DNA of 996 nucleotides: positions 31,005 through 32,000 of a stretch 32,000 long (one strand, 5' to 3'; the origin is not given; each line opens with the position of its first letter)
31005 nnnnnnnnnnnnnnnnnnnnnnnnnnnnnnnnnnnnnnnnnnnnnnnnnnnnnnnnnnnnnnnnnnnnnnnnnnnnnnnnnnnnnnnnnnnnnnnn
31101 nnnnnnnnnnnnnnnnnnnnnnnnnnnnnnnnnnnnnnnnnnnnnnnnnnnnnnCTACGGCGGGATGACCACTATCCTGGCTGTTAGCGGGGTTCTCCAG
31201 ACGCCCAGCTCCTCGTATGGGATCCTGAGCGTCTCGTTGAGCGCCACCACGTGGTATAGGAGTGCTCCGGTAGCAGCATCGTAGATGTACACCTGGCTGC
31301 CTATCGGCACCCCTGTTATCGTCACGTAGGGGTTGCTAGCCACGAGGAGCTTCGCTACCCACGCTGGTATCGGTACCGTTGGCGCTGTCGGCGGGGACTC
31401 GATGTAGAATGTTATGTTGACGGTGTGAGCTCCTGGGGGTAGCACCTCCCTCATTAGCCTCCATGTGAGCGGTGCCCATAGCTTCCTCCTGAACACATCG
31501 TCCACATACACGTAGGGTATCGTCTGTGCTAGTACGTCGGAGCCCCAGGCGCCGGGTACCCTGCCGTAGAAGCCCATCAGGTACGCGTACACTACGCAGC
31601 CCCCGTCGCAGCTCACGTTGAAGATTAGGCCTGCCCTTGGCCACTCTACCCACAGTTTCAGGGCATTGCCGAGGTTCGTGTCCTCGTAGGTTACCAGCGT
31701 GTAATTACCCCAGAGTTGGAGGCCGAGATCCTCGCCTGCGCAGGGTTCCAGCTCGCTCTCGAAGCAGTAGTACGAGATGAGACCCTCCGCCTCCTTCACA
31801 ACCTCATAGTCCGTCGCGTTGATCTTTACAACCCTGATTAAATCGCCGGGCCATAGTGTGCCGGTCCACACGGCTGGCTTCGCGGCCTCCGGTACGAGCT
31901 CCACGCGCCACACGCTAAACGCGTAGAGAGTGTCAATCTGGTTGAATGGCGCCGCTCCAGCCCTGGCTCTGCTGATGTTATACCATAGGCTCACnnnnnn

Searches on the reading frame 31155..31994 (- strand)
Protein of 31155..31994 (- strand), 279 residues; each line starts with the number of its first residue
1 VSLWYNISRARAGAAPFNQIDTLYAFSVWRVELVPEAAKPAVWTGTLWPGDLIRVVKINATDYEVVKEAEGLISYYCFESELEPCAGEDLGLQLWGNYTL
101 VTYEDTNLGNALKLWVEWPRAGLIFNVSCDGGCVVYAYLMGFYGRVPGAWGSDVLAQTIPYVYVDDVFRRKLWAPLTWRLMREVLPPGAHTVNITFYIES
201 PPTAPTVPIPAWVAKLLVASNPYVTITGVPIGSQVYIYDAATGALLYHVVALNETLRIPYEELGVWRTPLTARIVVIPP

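Call 8: search_protein_families(library=pfam, proteins=[window:31155-31994:-], max_evalue=0.01)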
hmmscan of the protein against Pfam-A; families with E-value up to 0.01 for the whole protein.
window:31155-31994:- (279 aa): 0 families

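Call 23: find_encoding_contigs(protein=window:31155-31994:-, flank=10000, max_places=3)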
Protein window:31155-31994:- (279 aa): no gene with exactly this product is on record in the collection.
